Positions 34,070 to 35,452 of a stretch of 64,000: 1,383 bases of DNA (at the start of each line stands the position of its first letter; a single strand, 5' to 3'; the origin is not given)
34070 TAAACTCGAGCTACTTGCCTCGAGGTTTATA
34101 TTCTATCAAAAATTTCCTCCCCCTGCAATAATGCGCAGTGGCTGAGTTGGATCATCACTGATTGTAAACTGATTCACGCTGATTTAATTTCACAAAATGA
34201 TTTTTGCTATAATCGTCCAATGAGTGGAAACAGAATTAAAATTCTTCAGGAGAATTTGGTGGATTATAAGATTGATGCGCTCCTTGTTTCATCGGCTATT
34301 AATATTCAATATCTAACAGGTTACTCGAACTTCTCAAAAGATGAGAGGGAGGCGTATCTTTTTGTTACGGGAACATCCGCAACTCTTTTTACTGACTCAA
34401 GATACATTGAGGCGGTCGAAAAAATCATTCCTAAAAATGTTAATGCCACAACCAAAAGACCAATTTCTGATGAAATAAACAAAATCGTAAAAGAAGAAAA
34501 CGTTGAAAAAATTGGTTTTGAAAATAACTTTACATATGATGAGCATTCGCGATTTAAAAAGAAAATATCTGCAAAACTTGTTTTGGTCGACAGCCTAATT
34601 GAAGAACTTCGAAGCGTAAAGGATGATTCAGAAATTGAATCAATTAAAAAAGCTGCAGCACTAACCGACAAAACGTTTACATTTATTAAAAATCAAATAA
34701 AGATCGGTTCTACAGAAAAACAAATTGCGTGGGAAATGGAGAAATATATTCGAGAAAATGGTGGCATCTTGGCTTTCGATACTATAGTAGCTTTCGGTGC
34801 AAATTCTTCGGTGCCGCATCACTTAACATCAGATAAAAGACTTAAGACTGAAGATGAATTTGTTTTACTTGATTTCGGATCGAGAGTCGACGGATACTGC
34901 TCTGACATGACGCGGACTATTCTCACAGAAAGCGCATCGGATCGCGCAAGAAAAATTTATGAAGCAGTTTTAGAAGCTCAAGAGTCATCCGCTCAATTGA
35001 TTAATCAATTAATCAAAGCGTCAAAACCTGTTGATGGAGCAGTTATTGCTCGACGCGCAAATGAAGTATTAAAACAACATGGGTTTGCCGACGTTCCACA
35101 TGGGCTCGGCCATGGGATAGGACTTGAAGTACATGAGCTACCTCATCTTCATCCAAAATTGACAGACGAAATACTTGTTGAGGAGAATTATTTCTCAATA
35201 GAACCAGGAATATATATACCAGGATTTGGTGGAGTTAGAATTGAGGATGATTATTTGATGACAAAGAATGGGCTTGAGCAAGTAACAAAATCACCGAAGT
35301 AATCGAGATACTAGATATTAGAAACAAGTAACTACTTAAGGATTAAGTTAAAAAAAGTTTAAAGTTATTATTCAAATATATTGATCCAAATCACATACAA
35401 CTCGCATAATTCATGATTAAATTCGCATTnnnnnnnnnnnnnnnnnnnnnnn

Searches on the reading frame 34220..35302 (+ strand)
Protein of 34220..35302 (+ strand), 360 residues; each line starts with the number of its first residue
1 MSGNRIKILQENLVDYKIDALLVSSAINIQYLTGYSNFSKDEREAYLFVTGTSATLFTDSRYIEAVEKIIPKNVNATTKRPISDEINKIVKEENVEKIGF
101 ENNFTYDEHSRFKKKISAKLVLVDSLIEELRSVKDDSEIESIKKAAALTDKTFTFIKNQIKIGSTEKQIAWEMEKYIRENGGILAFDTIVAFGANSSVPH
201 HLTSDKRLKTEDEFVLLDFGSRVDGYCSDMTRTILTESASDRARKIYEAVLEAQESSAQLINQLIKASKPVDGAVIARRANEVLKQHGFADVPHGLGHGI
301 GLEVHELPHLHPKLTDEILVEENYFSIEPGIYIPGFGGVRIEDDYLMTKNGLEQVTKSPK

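Call 3: search_protein_families(library=pfam, proteins=[window:34220-35302:+], max_evalue=1)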
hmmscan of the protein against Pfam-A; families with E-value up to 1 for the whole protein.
window:34220-35302:+ (360 aa): 8 families
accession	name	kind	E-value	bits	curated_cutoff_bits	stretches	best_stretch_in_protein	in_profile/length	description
PF00557.29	Peptidase_M24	-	7.5e-57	192.9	23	1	140-349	1-208/208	Metallopeptidase family M24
PF01321.24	Creatinase_N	-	2.7e-22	80.1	22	1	5-133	1-128/128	Creatinase/Prolidase N-terminal domain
PF16189.11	Creatinase_N_2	-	0.0032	17.9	29.7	1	45-138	68-161/161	Creatinase/Prolidase N-terminal domain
PF18376.6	MDD_C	-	0.028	14.7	23.2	1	26-105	86-159/186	Mevalonate 5-diphosphate decarboxylase C-terminal domain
PF11447.13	DUF3201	-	0.036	14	25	1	61-114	96-149/153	Protein of unknown function (DUF3201)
PF18128.7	HydF_dimer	-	0.048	14.2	23.4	1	46-78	56-89/99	Hydrogen maturase F dimerization domain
PF02424.20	ApbE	-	0.088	12.8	25.6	0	130-238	28-147/266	ApbE family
PF17190.9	RecG_N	-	0.6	11.3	23.1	0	235-285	26-76/89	RecG N-terminal helical domain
